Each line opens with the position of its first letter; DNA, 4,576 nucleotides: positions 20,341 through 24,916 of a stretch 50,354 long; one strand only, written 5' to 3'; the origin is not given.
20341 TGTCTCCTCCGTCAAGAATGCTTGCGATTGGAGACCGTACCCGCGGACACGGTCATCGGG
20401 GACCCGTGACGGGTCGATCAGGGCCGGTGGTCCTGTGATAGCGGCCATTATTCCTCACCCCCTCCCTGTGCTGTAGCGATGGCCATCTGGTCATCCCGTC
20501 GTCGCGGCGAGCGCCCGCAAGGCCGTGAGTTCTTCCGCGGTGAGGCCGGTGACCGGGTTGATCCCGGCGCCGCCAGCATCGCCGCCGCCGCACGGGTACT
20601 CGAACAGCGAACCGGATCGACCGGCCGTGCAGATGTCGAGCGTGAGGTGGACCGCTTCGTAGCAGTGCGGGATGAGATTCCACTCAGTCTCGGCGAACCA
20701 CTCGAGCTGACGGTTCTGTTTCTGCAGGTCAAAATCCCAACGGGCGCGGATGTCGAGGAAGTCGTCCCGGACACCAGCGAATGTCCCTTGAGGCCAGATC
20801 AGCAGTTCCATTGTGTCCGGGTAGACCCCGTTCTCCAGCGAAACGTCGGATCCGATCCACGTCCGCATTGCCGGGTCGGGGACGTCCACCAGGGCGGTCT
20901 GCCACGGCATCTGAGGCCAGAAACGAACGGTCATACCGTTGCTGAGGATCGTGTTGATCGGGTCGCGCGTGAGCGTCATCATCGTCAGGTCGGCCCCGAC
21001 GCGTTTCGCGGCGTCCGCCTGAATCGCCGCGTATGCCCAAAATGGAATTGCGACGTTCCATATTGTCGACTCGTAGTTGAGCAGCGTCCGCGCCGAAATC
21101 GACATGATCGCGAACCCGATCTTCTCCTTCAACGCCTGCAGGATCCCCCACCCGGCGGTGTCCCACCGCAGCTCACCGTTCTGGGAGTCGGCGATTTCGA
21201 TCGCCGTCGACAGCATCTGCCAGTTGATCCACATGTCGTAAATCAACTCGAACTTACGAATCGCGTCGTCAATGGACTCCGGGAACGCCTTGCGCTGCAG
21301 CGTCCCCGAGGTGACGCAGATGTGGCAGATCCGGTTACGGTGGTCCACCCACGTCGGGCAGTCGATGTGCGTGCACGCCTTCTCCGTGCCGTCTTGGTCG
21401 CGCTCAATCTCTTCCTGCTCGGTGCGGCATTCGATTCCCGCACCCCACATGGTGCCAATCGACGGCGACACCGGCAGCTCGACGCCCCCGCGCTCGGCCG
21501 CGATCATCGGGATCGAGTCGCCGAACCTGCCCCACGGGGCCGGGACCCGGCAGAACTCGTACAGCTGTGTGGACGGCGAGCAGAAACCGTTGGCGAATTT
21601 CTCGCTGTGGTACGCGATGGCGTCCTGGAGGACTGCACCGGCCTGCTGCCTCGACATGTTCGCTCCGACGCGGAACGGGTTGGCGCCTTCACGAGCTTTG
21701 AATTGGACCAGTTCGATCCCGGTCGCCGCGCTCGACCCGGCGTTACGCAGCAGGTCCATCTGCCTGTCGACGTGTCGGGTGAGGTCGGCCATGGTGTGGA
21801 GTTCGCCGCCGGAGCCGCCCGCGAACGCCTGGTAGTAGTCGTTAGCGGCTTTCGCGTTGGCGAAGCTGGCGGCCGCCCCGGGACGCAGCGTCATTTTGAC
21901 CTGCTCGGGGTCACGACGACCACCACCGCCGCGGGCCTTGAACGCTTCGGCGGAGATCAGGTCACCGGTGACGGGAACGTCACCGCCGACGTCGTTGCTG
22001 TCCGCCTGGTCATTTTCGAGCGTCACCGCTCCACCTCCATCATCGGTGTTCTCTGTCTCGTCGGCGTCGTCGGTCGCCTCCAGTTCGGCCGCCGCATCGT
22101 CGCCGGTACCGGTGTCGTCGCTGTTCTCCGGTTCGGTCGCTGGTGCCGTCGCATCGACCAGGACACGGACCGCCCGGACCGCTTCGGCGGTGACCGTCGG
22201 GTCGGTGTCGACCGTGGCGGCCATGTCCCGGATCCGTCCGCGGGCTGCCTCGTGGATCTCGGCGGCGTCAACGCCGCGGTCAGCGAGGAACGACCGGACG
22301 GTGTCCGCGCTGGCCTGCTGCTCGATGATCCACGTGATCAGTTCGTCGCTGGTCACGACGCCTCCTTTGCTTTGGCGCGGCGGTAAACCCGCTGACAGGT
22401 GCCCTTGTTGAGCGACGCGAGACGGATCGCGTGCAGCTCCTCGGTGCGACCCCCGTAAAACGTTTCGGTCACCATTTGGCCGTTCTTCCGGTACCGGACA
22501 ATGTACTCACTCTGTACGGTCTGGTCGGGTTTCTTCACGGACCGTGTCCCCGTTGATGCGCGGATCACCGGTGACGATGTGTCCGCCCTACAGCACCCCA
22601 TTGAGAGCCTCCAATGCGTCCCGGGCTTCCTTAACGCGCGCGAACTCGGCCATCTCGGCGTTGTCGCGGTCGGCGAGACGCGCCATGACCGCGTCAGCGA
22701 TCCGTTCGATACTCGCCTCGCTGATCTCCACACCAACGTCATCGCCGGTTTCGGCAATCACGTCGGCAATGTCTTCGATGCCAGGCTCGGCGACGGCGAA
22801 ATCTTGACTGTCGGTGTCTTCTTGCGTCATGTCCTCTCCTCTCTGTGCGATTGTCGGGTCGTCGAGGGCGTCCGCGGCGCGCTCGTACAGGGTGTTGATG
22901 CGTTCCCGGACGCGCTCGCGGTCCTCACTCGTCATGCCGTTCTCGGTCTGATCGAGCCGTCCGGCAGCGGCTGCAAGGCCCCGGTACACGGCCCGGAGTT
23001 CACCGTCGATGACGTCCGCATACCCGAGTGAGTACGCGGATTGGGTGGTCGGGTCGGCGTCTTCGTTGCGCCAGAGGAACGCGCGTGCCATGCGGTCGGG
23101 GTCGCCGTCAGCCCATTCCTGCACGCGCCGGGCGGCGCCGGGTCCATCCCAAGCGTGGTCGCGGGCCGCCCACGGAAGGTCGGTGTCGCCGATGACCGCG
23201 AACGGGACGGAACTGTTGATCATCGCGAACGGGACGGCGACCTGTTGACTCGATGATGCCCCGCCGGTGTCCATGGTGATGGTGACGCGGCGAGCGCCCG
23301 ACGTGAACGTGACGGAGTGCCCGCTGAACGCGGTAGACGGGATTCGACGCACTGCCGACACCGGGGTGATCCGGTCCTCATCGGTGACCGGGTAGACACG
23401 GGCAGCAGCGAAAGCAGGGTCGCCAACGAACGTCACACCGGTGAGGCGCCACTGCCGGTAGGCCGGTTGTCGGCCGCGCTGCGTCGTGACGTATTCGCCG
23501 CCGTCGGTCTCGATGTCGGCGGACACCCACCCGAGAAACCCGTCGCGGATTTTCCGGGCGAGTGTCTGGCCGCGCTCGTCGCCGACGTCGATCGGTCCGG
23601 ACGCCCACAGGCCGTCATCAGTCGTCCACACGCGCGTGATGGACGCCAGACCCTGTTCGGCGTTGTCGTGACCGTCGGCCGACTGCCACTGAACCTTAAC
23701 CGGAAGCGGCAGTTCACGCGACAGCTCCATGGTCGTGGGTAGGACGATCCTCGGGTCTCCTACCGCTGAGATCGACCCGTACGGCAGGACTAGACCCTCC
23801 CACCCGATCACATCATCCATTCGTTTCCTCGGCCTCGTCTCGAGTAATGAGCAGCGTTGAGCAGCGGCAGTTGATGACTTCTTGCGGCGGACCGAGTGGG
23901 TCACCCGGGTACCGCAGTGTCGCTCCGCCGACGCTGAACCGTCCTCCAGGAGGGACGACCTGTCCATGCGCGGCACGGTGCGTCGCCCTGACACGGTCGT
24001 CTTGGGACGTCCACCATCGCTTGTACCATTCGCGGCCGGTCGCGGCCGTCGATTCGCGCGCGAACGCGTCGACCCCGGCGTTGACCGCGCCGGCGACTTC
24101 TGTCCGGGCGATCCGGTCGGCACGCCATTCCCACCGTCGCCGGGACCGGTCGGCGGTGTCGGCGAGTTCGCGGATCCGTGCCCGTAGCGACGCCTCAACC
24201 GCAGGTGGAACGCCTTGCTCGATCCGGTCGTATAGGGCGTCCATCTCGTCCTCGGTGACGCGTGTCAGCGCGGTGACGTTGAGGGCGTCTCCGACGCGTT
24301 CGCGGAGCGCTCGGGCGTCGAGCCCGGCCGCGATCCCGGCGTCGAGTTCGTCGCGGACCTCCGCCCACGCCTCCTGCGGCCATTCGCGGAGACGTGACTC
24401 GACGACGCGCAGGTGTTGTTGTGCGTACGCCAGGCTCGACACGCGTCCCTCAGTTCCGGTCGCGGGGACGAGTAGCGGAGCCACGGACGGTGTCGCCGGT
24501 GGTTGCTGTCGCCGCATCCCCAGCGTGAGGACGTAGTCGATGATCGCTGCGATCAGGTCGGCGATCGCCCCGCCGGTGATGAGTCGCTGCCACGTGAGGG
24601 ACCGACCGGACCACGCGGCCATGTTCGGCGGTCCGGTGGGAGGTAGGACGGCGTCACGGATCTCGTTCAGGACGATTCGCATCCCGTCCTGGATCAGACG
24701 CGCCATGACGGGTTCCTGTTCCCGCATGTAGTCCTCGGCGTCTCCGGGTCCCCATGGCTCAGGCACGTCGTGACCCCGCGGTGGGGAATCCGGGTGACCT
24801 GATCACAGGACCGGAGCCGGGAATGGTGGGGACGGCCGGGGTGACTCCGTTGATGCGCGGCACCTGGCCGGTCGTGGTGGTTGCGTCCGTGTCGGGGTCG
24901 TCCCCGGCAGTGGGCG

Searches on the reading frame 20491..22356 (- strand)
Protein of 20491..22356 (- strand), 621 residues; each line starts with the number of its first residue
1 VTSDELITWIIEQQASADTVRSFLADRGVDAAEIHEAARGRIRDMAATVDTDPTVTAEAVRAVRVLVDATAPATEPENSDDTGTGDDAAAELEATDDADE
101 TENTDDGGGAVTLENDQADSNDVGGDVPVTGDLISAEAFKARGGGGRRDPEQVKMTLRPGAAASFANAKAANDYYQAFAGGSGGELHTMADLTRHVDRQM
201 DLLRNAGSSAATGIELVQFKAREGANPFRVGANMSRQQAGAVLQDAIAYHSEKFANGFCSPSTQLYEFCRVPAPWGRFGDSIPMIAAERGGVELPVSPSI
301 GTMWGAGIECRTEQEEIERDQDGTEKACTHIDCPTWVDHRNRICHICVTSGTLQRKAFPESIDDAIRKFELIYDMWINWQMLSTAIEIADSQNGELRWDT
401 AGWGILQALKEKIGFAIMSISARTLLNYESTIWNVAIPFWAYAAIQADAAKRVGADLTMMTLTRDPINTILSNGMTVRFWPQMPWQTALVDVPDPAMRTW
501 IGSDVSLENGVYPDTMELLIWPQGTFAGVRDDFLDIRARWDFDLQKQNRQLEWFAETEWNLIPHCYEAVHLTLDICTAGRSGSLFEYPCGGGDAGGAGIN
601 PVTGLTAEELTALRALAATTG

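Call 8: search_protein_families(library=phrogs, proteins=[window:20491-22356:-], max_evalue=0.001)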
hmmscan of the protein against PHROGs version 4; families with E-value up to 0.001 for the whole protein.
window:20491-22356:- (621 aa): 1 family
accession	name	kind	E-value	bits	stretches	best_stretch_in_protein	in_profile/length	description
phrog_777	-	head and packaging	4.7e-58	198.8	1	30-584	17-572/580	major head protein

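Call 9: search_protein_families(library=pfam, proteins=[window:20491-22356:-], max_evalue=0.001)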
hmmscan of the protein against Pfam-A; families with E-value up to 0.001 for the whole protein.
window:20491-22356:- (621 aa): 0 families

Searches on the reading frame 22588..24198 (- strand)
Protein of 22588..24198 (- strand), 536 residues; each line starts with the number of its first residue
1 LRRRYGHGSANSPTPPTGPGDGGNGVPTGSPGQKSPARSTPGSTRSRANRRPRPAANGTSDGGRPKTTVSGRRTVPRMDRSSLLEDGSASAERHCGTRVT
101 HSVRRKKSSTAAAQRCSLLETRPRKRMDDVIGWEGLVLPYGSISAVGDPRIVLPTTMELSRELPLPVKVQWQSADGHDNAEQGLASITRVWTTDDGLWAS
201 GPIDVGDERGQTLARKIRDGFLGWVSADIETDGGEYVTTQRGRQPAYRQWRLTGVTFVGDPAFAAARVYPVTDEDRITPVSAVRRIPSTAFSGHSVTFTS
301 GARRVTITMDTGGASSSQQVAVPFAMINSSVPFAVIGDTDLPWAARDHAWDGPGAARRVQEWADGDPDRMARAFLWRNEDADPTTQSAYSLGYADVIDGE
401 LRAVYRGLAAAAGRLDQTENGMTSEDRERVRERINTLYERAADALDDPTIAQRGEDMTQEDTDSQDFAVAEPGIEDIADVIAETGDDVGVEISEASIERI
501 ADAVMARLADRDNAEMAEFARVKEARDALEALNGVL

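Call 8: search_protein_families(library=phrogs, proteins=[window:22588-24198:-], max_evalue=0.001)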
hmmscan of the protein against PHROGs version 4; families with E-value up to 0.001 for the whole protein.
window:22588-24198:- (536 aa): 1 family
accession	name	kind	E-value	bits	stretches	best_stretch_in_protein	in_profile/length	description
phrog_21470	-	unknown function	1.9e-12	47.8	1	133-245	28-139/500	-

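Call 9: search_protein_families(library=pfam, proteins=[window:22588-24198:-], max_evalue=0.001)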
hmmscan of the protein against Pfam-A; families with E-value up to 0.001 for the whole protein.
window:22588-24198:- (536 aa): 0 families

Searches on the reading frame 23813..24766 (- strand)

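Call 38: search_protein_families(library=pfam, proteins=[window:23813-24766:-], max_evalue=0.001)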
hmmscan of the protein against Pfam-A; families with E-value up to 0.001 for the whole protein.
window:23813-24766:- (317 aa): 1 family
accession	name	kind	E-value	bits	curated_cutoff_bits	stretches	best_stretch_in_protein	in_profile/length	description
PF04233.19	Phage_Mu_F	-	2.4e-12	48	29.6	1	197-304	27-111/112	Phage Mu protein F like protein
